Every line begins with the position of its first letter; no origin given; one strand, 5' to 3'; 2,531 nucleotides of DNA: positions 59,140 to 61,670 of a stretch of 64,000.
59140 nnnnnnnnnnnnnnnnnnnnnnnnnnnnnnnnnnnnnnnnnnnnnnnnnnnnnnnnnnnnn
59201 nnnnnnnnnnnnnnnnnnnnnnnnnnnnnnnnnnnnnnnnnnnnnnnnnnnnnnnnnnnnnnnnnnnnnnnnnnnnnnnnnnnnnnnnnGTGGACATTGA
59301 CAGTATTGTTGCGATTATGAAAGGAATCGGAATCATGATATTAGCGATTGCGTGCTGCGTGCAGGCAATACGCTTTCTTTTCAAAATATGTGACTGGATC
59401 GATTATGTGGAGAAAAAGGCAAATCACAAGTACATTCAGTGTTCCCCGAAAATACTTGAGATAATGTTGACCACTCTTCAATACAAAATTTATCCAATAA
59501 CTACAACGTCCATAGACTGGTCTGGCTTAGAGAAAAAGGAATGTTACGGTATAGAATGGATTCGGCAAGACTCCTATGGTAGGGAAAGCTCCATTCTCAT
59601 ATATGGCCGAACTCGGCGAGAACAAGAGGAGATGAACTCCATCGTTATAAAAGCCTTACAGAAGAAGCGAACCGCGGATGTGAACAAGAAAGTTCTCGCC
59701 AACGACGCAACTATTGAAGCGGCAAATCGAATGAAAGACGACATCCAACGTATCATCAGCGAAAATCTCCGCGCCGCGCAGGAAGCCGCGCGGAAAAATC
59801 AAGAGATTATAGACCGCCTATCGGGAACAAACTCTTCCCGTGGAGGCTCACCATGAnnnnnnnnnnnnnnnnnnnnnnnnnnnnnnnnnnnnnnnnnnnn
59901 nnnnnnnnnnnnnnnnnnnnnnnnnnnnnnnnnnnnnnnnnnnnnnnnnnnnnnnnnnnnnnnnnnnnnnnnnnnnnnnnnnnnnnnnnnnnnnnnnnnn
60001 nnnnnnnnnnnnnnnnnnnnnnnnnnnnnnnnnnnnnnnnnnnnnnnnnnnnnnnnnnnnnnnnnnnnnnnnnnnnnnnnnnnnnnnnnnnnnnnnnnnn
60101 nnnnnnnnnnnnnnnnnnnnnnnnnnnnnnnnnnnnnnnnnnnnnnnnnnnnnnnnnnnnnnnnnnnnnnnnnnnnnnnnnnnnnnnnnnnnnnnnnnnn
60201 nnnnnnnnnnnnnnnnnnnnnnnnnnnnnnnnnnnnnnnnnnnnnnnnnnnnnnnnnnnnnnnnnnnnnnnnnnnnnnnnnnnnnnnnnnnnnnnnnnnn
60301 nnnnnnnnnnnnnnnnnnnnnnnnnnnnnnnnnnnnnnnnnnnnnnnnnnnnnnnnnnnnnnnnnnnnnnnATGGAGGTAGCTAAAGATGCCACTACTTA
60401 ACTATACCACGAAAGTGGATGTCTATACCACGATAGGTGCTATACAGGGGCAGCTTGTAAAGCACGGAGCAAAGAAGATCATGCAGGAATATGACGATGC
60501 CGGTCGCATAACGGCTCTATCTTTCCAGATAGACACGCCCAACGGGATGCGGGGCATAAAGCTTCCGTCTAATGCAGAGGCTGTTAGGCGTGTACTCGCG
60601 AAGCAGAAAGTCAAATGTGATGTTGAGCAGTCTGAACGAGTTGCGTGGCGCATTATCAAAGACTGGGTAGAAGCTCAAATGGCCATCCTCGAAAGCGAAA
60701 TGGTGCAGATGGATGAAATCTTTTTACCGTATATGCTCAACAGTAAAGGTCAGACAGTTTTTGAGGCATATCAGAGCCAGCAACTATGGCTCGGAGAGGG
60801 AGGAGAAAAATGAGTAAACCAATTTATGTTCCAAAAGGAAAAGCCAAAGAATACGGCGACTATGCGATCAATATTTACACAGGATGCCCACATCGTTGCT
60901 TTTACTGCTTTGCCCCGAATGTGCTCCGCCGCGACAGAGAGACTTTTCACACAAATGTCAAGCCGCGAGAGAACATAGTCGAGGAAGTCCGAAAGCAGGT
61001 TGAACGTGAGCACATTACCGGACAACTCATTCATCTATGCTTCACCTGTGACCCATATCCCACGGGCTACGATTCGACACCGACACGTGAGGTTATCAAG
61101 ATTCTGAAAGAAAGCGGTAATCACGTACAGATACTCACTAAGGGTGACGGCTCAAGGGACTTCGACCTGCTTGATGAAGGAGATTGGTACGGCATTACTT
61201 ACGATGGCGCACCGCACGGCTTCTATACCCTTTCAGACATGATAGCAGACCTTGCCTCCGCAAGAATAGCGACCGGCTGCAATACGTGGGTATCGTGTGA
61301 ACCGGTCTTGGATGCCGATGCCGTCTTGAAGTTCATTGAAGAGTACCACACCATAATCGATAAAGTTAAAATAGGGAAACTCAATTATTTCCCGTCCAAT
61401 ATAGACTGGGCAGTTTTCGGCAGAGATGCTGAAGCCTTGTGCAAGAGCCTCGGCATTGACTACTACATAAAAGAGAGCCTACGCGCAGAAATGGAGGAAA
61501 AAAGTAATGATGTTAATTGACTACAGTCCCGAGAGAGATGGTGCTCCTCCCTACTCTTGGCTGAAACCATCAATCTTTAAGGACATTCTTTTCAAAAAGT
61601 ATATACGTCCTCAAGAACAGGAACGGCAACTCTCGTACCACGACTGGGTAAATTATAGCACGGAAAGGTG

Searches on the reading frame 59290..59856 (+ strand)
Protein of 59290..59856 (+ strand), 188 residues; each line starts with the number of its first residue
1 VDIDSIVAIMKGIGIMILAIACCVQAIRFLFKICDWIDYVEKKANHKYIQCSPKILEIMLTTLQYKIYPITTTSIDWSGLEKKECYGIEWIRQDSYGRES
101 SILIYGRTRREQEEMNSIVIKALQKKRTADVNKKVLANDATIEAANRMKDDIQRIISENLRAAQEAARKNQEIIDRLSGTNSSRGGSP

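Call 10: search_protein_families(library=pfam, proteins=[window:59290-59856:+], max_evalue=0.01)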
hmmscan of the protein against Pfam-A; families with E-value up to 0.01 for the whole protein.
window:59290-59856:+ (188 aa): 1 family
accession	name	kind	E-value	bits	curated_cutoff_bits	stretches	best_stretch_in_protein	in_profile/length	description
PF24717.1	DUF7672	-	0.0031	17.9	27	1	13-79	7-71/78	Family of unknown function (DUF7672)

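Call 28: search_protein_families(library=ncbifam, proteins=[window:59290-59856:+], max_evalue=0.1)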
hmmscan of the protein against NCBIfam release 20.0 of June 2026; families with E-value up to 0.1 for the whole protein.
window:59290-59856:+ (188 aa): 4 families
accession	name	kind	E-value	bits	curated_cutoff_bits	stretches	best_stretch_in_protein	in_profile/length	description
TIGR03291.1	methan_mark_17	hypoth_equivalog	0.026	14.3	67.1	1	105-170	95-159/185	methanogenesis marker 17 protein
NF008501.1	PRK11411.1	subfamily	0.034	13.1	320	1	117-159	255-297/303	Fe(3+) dicitrate ABC transporter substrate-binding protein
NF041924.1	QatB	equivalog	0.038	13.9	100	1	115-174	103-162/179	Qat anti-phage system associated protein QatB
NF052469.1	CT847_fam_effector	equivalog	0.038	13.6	200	1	118-176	66-127/161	CT847 family type III secretion system effector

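Call 29: search_protein_families(library=phrogs, proteins=[window:59290-59856:+], max_evalue=0.001)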
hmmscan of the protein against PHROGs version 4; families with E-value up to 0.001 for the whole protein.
window:59290-59856:+ (188 aa): 0 families

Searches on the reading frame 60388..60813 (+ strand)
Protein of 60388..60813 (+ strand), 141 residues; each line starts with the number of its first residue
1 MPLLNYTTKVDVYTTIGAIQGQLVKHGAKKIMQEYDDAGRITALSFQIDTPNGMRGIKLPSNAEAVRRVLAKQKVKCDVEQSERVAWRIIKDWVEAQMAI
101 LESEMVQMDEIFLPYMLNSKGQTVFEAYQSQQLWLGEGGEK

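Call 10: search_protein_families(library=pfam, proteins=[window:60388-60813:+], max_evalue=0.01)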
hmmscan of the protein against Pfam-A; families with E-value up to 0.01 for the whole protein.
window:60388-60813:+ (141 aa): 0 families

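Call 28: search_protein_families(library=ncbifam, proteins=[window:60388-60813:+], max_evalue=0.1)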
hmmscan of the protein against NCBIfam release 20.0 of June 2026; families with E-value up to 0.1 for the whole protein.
window:60388-60813:+ (141 aa): 1 family
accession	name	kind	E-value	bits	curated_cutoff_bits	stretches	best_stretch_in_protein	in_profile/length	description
TIGR00294.2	TIGR00294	equivalog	0.04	13.1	220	1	44-95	42-92/302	GTP cyclohydrolase MptA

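Call 29: search_protein_families(library=phrogs, proteins=[window:60388-60813:+], max_evalue=0.001)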
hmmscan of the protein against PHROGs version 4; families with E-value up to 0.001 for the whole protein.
window:60388-60813:+ (141 aa): 1 family
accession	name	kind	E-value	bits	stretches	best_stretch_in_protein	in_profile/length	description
phrog_17260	-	unknown function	1.7e-06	29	1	7-126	7-130/158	-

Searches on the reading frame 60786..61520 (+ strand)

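Call 10: search_protein_families(library=pfam, proteins=[window:60786-61520:+], max_evalue=0.01)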
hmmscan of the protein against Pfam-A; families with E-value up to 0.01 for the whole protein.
window:60786-61520:+ (244 aa): 1 family
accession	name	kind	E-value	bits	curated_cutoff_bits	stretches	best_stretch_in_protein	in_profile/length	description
PF04055.27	Radical_SAM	-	6.7e-09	36.6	29.5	1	28-142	1-112/166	Radical SAM superfamily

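Call 29: search_protein_families(library=phrogs, proteins=[window:60786-61520:+], max_evalue=0.001)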
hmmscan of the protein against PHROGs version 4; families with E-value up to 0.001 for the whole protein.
window:60786-61520:+ (244 aa): 2 families
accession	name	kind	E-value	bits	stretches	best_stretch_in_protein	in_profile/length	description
phrog_13321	-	unknown function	1.4e-16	61.5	1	10-131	26-151/307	-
phrog_2045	-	unknown function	5.6e-05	23.7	1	22-231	8-231/299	-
